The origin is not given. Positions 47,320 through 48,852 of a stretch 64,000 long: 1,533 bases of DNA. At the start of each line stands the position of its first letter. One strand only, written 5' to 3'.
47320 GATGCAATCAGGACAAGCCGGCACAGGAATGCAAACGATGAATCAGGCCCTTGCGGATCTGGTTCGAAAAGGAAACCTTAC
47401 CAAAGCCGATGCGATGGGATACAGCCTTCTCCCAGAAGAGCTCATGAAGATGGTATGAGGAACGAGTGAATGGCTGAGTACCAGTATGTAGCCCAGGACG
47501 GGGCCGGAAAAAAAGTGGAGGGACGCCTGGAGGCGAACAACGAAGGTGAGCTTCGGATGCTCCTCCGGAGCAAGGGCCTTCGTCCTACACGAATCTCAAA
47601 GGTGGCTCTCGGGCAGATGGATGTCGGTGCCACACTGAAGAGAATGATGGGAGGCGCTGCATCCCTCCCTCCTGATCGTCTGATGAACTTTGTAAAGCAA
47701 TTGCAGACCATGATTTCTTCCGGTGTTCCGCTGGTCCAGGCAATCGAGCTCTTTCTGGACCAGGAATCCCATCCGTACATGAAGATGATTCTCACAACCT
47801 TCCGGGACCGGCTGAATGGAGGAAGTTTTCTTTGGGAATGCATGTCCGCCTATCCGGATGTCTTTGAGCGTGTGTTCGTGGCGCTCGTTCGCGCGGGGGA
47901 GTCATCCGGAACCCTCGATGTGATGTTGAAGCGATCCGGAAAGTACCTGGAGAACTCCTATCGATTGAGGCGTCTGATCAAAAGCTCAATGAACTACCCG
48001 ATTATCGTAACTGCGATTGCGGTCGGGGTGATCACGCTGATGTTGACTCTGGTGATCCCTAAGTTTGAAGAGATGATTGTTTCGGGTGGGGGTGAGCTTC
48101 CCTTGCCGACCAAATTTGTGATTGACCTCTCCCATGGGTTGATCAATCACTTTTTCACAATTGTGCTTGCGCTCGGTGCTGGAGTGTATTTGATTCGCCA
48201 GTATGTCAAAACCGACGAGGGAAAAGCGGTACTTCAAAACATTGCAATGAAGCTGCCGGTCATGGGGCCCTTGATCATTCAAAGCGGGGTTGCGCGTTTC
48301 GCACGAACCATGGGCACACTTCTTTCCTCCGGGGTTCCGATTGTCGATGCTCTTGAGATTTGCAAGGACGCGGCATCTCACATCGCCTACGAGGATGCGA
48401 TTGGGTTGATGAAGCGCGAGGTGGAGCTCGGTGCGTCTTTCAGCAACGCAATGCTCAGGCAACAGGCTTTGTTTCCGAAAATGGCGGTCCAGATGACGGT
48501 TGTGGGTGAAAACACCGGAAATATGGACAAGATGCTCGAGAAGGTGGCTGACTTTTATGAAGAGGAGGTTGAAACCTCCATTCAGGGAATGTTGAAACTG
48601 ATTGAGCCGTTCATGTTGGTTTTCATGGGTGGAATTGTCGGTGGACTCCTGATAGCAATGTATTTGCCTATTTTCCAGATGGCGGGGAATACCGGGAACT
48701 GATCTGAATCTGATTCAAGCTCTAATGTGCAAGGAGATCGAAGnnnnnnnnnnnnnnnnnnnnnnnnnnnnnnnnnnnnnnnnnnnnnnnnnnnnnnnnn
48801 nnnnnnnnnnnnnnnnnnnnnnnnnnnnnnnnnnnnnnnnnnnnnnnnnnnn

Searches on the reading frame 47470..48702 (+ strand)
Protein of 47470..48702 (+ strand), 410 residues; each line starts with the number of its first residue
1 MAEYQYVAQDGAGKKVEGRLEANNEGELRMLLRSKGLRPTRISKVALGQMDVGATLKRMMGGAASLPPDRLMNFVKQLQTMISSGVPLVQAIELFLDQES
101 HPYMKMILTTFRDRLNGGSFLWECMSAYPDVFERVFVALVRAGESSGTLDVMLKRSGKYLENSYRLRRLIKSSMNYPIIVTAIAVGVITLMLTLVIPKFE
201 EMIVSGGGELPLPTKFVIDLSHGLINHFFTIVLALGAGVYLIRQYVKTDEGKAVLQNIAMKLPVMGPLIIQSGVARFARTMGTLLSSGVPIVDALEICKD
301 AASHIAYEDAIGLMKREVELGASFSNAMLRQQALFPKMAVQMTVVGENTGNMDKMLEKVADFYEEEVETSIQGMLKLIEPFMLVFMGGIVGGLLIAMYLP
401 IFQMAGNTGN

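Call 3: search_protein_families(library=pfam, proteins=[window:47470-48702:+], max_evalue=0.01)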
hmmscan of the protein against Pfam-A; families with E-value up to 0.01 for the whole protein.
window:47470-48702:+ (410 aa): 1 family
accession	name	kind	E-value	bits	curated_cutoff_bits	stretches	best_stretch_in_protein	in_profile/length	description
PF00482.28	T2SSF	-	8.4e-62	207.1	25.2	2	277-400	1-125/125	Type II secretion system (T2SS), protein F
